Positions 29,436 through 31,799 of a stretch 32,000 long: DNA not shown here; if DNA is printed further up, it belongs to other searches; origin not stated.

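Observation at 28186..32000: Compact operon: radical-SAM activase, 688-aa glycyl radical enzyme, MFS sugar porter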

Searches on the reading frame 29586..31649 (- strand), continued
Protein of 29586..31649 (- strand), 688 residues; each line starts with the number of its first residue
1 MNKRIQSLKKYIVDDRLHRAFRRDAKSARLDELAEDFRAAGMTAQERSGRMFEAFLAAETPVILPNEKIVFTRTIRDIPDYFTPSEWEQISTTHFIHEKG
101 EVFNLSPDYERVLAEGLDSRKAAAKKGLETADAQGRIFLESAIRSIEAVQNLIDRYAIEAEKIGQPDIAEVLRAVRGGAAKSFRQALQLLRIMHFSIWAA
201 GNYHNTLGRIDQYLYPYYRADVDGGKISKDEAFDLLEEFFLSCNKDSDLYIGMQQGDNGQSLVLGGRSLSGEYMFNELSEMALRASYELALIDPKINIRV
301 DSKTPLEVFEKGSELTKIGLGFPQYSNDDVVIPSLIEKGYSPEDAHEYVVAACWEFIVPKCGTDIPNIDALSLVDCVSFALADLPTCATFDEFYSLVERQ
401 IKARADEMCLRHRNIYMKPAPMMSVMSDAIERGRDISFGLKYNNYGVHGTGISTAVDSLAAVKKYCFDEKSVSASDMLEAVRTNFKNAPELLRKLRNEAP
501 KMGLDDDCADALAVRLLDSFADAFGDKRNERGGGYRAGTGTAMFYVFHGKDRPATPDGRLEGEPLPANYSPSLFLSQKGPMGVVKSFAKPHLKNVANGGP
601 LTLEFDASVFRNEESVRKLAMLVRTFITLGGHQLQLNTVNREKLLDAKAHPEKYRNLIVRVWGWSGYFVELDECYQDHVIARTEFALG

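Call 41: predict_structure(alignment_id=A1)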
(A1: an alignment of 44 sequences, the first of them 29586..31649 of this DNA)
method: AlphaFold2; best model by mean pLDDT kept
length: 688 residues; sequences in the alignment: 44
mean_pLDDT: 86.0   pTM: 0.88
mean pLDDT of the five models: 86.0, 85.5, 83.9, 83.7, 80.9
residues with pLDDT >= 90: 414; 70-90: 172; 50-70: 69; < 50: 33
segments of 3 or more residues with pLDDT < 50: 252-256, 572-575, 656-674, 685-688
pLDDT, mean of each block of 10 residues (from residue 1): 93 89 92 95 97 97 95 90 94 88 84 97 97 97 98 98 97 97 98 91 80 97 97 96 78 52 91 94 89 83 94 78 86 93 93 79 83 91 97 98 95 93 93 92 88 90 97 96 94 90 87 95 92 86 54 86 67 54 83 83 73 85 93 80 67 49 30 53 49
secondary structure, 60 per line:
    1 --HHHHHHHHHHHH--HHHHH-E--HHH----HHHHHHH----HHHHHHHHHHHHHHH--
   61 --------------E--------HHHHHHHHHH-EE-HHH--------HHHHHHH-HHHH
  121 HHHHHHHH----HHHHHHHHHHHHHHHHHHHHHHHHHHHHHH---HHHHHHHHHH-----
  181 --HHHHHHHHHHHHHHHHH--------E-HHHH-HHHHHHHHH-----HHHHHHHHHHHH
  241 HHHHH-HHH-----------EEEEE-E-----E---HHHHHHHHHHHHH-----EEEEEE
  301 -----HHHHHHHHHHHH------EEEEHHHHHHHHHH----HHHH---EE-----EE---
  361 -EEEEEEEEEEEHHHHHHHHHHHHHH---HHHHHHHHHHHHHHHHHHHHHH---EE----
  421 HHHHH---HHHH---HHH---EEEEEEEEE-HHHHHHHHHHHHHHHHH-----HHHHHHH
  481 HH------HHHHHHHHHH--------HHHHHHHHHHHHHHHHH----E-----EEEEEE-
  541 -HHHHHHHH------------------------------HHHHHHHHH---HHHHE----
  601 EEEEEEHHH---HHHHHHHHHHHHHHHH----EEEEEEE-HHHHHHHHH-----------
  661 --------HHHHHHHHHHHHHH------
elements in order (helices of 4 or more, strands of 3 or more residues): H3-14 H17-21 H33-39 H44-58 H84-93 H109-115 H117-128 H133-162 H166-175 H183-199 H210-213 H215-223 H229-245 E261-265 H277-289 E295-300 H306-317 E324-327 H328-337 H342-345 E362-372 H373-386 H390-411 H421-425 H429-432 E442-450 H452-468 H474-482 H489-498 H507-523 E534-539 H542-549 H580-588 H592-595 E601-606 H613-628 E633-639 H641-649 H669-682

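Call 45: fold_search(model_id=the predicted structure, library=pdb)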
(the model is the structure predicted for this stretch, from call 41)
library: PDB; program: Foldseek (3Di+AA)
matches with E <= 10: 415; with E <= 0.001: 77
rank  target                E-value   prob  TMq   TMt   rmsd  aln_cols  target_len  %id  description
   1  1r8w_A                1.1e-41  1.00  0.87  0.76   4.9       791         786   27  Native structure of the B12-independent glycerol dehydratase from clostridium butyricum (released 2004-06-01)
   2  5fau_A                1.6e-40  1.00  0.86  0.75   5.2       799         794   24  wild-type choline TMA lyase in complex with choline (released 2016-09-28)
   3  5fay_A                1.5e-39  1.00  0.86  0.74   5.4       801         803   24  Y208F mutant of choline TMA-lyase (released 2016-09-28)
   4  5faw_A                1.6e-39  1.00  0.85  0.74   5.3       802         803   24  T502A mutant of choline TMA-lyase (released 2016-09-28)
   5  5fau_B                2.6e-39  1.00  0.85  0.74   5.4       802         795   24  wild-type choline TMA lyase in complex with choline (released 2016-09-28)
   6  9r0v_A                3.0e-39  1.00  0.87  0.75   4.9       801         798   24  CutC IN COMPLEX WITH Inhibitor (released 2026-02-11)
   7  9rco_A                5.0e-39  1.00  0.86  0.75   5.3       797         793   24  1,2-propanediol dehydratase with 0.1 % glycerol additive (released 2025-06-11)
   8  5fav_A                5.5e-39  1.00  0.85  0.74   5.4       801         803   24  E491Q mutant of choline TMA-lyase (released 2016-09-28)
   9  6nd3_D                5.8e-39  1.00  0.86  0.74   5.4       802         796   24  wild-type choline TMA lyase in complex with betaine aldehyde (released 2019-01-16)
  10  5kdp_C                6.3e-39  1.00  0.86  0.74   5.0       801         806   24  E491A mutant of choline TMA-lyase (released 2016-09-28)
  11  9rcp_B                7.3e-39  1.00  0.86  0.75   5.3       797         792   24  1,2-propanediol dehydratase with 0.1 % 1,3-propanediol additive (released 2025-06-11)
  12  9ht9_A                8.0e-39  1.00  0.86  0.75   5.2       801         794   24  CutC in complex with inhibitor1 (released 2026-01-14)
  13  5i2g_B                9.6e-39  1.00  0.86  0.75   5.4       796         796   27  1,2-propanediol Dehydration in Roseburia inulinivorans; Structural Basis for Substrate and Enantiomer Selectivity (released 2016-06-01)
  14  9r0v_C                1.1e-38  1.00  0.86  0.75   5.1       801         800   24  CutC IN COMPLEX WITH Inhibitor (released 2026-02-11)
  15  5kdp_A                1.2e-38  1.00  0.86  0.74   5.2       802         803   24  E491A mutant of choline TMA-lyase (released 2016-09-28)
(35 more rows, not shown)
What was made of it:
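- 29583..31649 (-): 688-aa glycyl radical enzyme: Cys loop AAC353-W-E355, Gly loop RVWG663WSGYF, family-specific invariant motif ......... (253-261). AF2 model pLDDT 86; Foldseek best hit 1r8w, TMq 0.87, 27% id (calls 41, 45).
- On Glycyl radical enzyme superfamily (PFL-like): AF2 model with Foldseek probability 1.0 to more than 40 GRE structures (calls 41, 45).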

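Call 46: search_protein_families(library=ncbifam, proteins=[L078:10941-12533:+, L016:1342-2814:+, L080:3806-4879:+, L080:8613-9101:+, L078:870-1946:+, L076:3918-5543:+, L077:12324-13199:+, L077:17910-18923:+, L009:13446-14420:+, L007:8175-9242:+], max_evalue=0.00001)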
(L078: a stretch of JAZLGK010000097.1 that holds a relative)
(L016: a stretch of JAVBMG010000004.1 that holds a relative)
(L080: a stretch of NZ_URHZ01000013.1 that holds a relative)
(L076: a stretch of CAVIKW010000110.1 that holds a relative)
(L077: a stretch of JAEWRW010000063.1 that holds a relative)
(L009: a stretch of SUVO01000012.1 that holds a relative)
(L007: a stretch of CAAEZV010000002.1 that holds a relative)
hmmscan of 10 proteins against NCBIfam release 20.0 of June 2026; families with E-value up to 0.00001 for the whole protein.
L078:10941-12533:+ (531 aa): 12 families
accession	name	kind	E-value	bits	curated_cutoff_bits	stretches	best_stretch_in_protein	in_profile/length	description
TIGR01312.1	XylB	equivalog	1.3e-145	485.7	380.25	1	37-518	1-480/481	xylulokinase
NF011601.0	PRK15027.1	equivalog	2.5e-90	303.2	912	1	37-516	3-478/484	xylulokinase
TIGR01314.1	gntK_FGGY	equivalog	6e-78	262.6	648.55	1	36-516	2-488/505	gluconokinase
NF008187.0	PRK10939.1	equivalog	9.3e-66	222.5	528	1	34-526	4-508/521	autoinducer-2 kinase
TIGR01311.1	glycerol_kin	equivalog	2.7e-48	164.5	590.35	1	36-501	3-474/496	glycerol kinase GlpK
NF003154.0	PRK04123.1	equivalog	1.2e-42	146.4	428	2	354-519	369-535/554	ribulokinase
NF000756.0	PRK00047.1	subfamily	7e-40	136.8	498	1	35-488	6-464/502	glycerol kinase GlpK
TIGR01234.1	L-ribulokinase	equivalog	4.5e-33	114.8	583.25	2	354-517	362-526/536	ribulokinase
TIGR01315.1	5C_CHO_kinase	subfamily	1.1e-32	113.5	408.7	2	36-280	2-262/541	FGGY family pentulose kinase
TIGR02628.1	fuculo_kin_coli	equivalog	1.9e-32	112.8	470.9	1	39-500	6-465/465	L-fuculokinase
TIGR02627.1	rhamnulo_kin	equivalog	2.7e-14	52.6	527.95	1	114-249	78-212/454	rhamnulokinase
NF007925.0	PRK10640.1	equivalog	2.6e-10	39.3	639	1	168-242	138-212/489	rhamnulokinase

L016:1342-2814:+ (491 aa): 12 families
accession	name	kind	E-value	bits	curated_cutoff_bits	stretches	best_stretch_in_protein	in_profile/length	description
TIGR01312.1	XylB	equivalog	1.2e-93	314.3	380.25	1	4-485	1-478/481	xylulokinase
NF011601.0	PRK15027.1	equivalog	8.1e-53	179.5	912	1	4-459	3-444/484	xylulokinase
TIGR01314.1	gntK_FGGY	equivalog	4.9e-36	124.3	648.55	1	2-430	1-431/505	gluconokinase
TIGR01311.1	glycerol_kin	equivalog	1.3e-35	122.6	590.35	1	2-484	2-487/496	glycerol kinase GlpK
NF000756.0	PRK00047.1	subfamily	2.7e-31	108.4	498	1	2-485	6-489/502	glycerol kinase GlpK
NF008187.0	PRK10939.1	equivalog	5.2e-31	107.8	528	1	2-487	5-500/521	autoinducer-2 kinase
NF003154.0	PRK04123.1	equivalog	7.1e-27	94.3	428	2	2-266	5-301/554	ribulokinase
TIGR02628.1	fuculo_kin_coli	equivalog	6.5e-19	68.2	470.9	1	6-238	6-235/465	L-fuculokinase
TIGR01234.1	L-ribulokinase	equivalog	2.7e-16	59.5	583.25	1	2-266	2-294/536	ribulokinase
TIGR01315.1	5C_CHO_kinase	subfamily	9.3e-10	37.8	408.7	1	3-239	2-252/541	FGGY family pentulose kinase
TIGR02627.1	rhamnulo_kin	equivalog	1.9e-07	30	527.95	1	48-221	39-215/454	rhamnulokinase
NF007925.0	PRK10640.1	equivalog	3.9e-07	28.8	639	1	54-178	51-178/489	rhamnulokinase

L080:3806-4879:+ (358 aa): 19 families
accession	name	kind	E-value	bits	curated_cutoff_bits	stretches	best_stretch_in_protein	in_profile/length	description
NF007936.0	PRK10653.1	equivalog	3.9e-39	134.7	337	1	70-337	20-282/295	ribose ABC transporter substrate-binding protein RbsB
NF007254.0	PRK09701.1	equivalog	2.5e-36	125.5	335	1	37-331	20-286/311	D-allose transporter substrate-binding protein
NF041827.1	YtfQ_transport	equivalog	2.2e-24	86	510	1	100-335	46-289/320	galactofuranose ABC transporter, galactofuranose-binding protein YtfQ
NF052284.1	rhzpin_SBP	equivalog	2.2e-21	76.3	420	1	79-311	3-235/289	rhizopine catabolism ABC transporter substrate-binding protein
TIGR02634.1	xylF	equivalog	3.8e-20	72.7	389.55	1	96-329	17-252/302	D-xylose ABC transporter substrate-binding protein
TIGR02637.1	RhaS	equivalog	1.7e-19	70.2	342.25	1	79-337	1-261/302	rhamnose ABC transporter substrate-binding protein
NF007075.0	PRK09526.1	subfamily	3.3e-18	65.7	340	1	93-337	79-315/358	LacI family DNA-binding transcriptional regulator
NF040907.2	ChvE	equivalog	4.1e-16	59.1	460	1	97-204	18-121/324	multiple monosaccharide ABC transporter substrate-binding protein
TIGR02417.1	fruct_sucro_rep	subfamily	5.3e-16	58.8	389.55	1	67-296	51-274/327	D-fructose-responsive transcription factor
NF008452.0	PRK11303.1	equivalog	3.3e-15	56.1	385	1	68-287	53-263/332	catabolite repressor/activator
NF008185.0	PRK10936.1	equivalog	2e-14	53.3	200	1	23-338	3-305/346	TMAO reductase system periplasmic protein TorT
NF011937.0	PRK15408.1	equivalog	1.1e-13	50.7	384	1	75-310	28-261/340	autoinducer 2 ABC transporter substrate-binding protein LsrB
NF007680.0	PRK10355.1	equivalog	2.4e-12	46.7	504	1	77-288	26-237/331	D-xylose ABC transporter substrate-binding protein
NF007743.0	PRK10423.1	equivalog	2.4e-10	40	531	1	83-333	65-309/330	ribose operon transcriptional repressor RbsR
TIGR02955.1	TMAO_TorT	equivalog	1.1e-07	31.4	310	1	103-299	25-221/295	TMAO reductase system periplasmic protein TorT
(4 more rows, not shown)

L080:8613-9101:+ (163 aa): 0 families

L078:870-1946:+ (359 aa): 16 families
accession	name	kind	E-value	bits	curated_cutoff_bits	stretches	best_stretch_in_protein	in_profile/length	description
TIGR02638.1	lactal_redase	equivalog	8.1e-39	133.5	523.15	1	6-315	11-324/379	lactaldehyde reductase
NF041833.1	Fe_ADH_ErcA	equivalog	3e-38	131.9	550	1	5-305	11-314/382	alcohol dehydrogenase-like regulatory protein ErcA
NF007911.0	PRK10624.1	equivalog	1.9e-35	122.5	537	1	7-312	13-320/382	lactaldehyde reductase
NF058672.1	4HyButDHCUPNE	equivalog_domain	1.1e-32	113.7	500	1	4-308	9-321/378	4-hydroxybutyrate dehydrogenase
NF053866.1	CholDhdGbsBBac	equivalog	1.5e-31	109.4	550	1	4-300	17-319/392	choline dehydrogenase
TIGR03405.1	Phn_Fe-ADH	equivalog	1.1e-30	106.6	423.7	1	5-314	7-325/355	iron-containing alcohol dehydrogenase PsrA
NF010378.0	PRK13805.1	equivalog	6.1e-29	100.4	951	1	22-330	480-804/872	bifunctional acetaldehyde-CoA/alcohol dehydrogenase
NF007363.0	PRK09860.1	equivalog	5.1e-28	98.3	581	1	6-272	13-285/383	L-threonine dehydrogenase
NF011998.0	PRK15454.1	equivalog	1.1e-26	93.5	556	1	60-278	89-309/395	ethanolamine utilization ethanol dehydrogenase EutG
NF050025.1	SulfAcetaldRedSarD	equivalog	3.3e-21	75.6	700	1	4-271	10-283/385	sulfoacetaldehyde reductase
TIGR04266.1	NDMA_methanol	equivalog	5.7e-15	55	625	1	39-281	56-305/420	NDMA-dependent methanol dehydrogenase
NF041822.1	daptide_DH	equivalog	6e-15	55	300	1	76-172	53-159/363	daptide-type RiPP biosynthesis dehydogenase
NF011717.0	PRK15138.1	equivalog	1.1e-13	51.1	645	1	50-277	58-294/387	alcohol dehydrogenase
NF006941.0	PRK09423.1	subfamily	9e-12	44.5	336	1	3-209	9-204/367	glycerol dehydrogenase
NF047954.1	PrpdilGlycDhGldA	equivalog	7.3e-06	25.4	700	0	66-199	73-187/365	bifunctional L-1,2-propanediol dehydrogenase/glycerol dehydrogenase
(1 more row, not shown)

L076:3918-5543:+ (542 aa): 0 families

L077:12324-13199:+ (292 aa): 3 families
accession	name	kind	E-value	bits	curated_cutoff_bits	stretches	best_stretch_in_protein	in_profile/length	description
TIGR03340.1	phn_DUF6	hypoth_equivalog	2.7e-13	50.2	288.15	1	12-289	9-280/281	phosphonate utilization associated putative membrane protein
TIGR00950.1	2A78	equivalog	7.1e-11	42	230.2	1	19-288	4-264/264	carboxylate/amino acid/amine transporter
NF008676.0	PRK11689.1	equivalog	5.9e-10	38.7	194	0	195-289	194-286/297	aromatic amino acid DMT transporter YddG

L077:17910-18923:+ (338 aa): 2 families
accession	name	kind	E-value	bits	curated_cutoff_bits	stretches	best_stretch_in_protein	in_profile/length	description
NF040736.1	efflux_SaoE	equivalog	1.2e-31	110.2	325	1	59-333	24-297/352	efflux transporter SaoE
NF033936.1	CuZnOut_SO0444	equivalog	2.6e-28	99.2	300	2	209-333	190-312/351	SO_0444 family Cu/Zn efflux transporter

L009:13446-14420:+ (325 aa): 7 families
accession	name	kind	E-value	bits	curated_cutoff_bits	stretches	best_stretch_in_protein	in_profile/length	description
TIGR03234.1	OH-pyruv-isom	equivalog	4.4e-29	101.6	353.45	1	146-310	83-247/254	hydroxypyruvate isomerase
NF043033.1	OxoTetrIsom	equivalog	1.6e-28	100.1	325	1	142-309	80-243/251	2-oxo-tetronate isomerase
NF007444.0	PRK09997.1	equivalog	1.2e-22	80.6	465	1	147-308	85-246/258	hydroxypyruvate isomerase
NF051856.1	PsicseEpim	equivalog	7.8e-15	55.4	300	1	127-302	71-244/287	D-psicose 3-epimerase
NF041099.2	keto_glucon_epim_IolO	equivalog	4.9e-14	52.3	300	1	144-302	90-245/269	5-keto-L-gluconate epimerase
NF007441.0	PRK09989.1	equivalog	6.2e-12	45.8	412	1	180-312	118-250/258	HPr family phosphocarrier protein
TIGR04379.1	myo_inos_iolE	equivalog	8.6e-07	28.8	290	1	148-270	98-212/290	myo-inosose-2 dehydratase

L007:8175-9242:+ (356 aa): 3 families
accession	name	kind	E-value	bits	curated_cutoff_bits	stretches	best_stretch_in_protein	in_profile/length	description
TIGR02636.1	galM_Leloir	equivalog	2.1e-100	336.1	397.65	1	20-354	2-336/336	galactose-1-epimerase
NF008277.0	PRK11055.1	subfamily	6.5e-96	321.5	240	1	20-355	14-348/349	galactose-1-epimerase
NF011719.0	PRK15172.1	equivalog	1.3e-07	31.3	251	1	84-242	61-215/300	aldose-1-epimerase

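Call 47: find_encoding_contigs(protein=P0001, flank=10000, max_places=3)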
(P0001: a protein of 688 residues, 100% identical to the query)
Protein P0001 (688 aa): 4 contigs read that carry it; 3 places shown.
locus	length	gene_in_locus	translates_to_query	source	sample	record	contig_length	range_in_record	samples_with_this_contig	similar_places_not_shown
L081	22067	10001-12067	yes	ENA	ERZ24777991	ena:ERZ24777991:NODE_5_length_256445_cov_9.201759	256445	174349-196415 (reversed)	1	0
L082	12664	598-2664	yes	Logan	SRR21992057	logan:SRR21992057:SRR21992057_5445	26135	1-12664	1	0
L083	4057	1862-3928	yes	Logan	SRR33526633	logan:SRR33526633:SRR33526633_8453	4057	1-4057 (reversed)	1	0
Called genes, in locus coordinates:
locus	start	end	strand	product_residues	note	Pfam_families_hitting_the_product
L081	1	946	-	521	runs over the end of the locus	-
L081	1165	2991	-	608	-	PF02518:HATPase_c (weak), PF13589:HATPase_c_3, PF00183:HSP90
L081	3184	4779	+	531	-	PF01855:POR_N, PF02775:TPP_enzyme_C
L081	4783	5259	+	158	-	PF01558:POR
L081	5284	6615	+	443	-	PF00501:AMP-binding, PF14535:AMP-binding_C_2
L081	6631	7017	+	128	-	PF01842:ACT, PF13291:ACT_4 (faint), PF19571:ACT_8, PF22629:ACT_AHAS_ss (faint)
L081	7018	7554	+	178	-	-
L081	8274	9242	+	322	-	PF01263:Aldose_epim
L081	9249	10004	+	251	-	PF13353:Fer4_12, PF04055:Radical_SAM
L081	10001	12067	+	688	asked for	PF02901:PFL-like, PF01228:Gly_radical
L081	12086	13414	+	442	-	PF00083:Sugar_tr, PF07690:MFS_1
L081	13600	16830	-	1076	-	PF17132:Glyco_hydro_106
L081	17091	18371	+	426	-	PF01595:CNNM, PF00571:CBS (faint), PF03471:CorC_HlyC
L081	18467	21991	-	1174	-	PF22680:Glyco_hydro_123_N_2, PF13320:GH123_cat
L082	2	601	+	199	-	?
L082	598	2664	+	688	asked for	PF02901:PFL-like, PF01228:Gly_radical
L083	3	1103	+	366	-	?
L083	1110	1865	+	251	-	PF13353:Fer4_12, PF04055:Radical_SAM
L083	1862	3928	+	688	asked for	PF02901:PFL-like, PF01228:Gly_radical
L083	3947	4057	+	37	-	?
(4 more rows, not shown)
